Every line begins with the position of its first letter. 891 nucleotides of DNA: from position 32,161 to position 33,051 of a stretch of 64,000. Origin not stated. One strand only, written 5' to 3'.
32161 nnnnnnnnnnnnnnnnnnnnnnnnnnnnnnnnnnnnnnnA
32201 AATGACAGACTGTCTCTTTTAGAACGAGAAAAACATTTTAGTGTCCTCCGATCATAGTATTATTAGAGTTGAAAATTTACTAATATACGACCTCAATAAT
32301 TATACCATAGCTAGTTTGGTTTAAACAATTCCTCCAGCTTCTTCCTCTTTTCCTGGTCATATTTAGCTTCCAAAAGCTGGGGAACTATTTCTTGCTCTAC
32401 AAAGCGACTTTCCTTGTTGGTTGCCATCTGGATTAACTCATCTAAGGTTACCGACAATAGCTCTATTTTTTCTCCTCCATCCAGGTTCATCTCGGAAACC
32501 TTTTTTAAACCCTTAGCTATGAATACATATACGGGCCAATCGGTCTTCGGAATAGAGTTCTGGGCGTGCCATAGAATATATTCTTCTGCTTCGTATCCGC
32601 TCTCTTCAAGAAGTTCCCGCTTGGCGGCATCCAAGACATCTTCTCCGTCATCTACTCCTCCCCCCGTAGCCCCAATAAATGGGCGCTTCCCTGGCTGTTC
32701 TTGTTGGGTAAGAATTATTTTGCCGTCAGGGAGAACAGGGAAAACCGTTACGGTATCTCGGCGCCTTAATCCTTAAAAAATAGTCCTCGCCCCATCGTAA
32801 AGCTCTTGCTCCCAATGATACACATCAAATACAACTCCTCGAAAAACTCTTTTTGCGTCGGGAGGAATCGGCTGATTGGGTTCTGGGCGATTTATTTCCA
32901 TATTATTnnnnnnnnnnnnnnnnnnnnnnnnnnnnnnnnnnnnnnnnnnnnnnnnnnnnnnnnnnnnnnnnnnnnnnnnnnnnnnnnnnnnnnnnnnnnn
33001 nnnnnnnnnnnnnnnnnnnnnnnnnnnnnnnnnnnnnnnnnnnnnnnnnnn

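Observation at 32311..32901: NUDIX hydrolase gene with a single in-frame TAA at codon 43 (otherwise intact, same frame on both sides)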

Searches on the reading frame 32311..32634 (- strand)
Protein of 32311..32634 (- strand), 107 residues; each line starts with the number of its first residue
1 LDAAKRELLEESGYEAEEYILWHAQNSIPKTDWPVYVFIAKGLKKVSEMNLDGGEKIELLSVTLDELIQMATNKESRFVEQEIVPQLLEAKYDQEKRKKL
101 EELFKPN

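Call 59: find_encoding_contigs(protein=window:32311-32634:-, flank=3000, max_places=10)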
Protein window:32311-32634:- (107 aa): 2 contigs read that carry it; 2 places shown.
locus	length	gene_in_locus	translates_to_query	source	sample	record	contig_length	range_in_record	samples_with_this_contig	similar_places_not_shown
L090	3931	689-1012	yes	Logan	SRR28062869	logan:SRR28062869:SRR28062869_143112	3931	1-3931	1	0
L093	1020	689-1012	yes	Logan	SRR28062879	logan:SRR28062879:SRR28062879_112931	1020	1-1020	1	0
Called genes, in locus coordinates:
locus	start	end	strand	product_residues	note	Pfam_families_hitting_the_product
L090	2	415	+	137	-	?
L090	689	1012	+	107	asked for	-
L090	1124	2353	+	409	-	-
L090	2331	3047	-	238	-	PF00535:Glycos_transf_2, PF13641:Glyco_tranf_2_3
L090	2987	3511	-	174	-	PF09335:VTT_dom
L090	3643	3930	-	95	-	?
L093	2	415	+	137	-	?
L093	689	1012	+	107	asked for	-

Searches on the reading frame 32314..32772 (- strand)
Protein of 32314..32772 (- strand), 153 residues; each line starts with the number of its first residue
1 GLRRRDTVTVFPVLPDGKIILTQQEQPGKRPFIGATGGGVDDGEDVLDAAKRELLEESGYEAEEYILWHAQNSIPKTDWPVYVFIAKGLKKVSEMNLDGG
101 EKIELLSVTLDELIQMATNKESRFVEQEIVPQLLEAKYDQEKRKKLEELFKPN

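Call 6: search_protein_families(library=pfam, proteins=[window:32314-32772:-], max_evalue=0.1)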
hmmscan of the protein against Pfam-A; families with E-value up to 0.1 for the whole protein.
seq(153 aa): 3 families
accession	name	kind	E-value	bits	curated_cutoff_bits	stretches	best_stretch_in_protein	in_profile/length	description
PF00293.34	NUDIX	-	1.4e-14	54.6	21.1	1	4-123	2-129/134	NUDIX domain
PF09375.15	Peptidase_M75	-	0.022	14.8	23.5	1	41-128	83-151/288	Imelysin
PF22327.2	Nudt16-like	-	0.096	13.1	27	0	33-68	35-71/161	U8 snoRNA-decapping enzyme-like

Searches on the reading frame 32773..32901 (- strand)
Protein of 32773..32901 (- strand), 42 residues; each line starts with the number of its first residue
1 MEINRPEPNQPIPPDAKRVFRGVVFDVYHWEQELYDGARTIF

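Call 6: search_protein_families(library=pfam, proteins=[window:32776-32901:-], max_evalue=0.1)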
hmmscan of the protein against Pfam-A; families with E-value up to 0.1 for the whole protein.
seq(42 aa): 0 families

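Call 13: find_encoding_contigs(protein=window:32773-32901:-, flank=4000, max_places=10)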
Protein window:32773-32901:- (42 aa): no gene with exactly this product is on record in the collection.
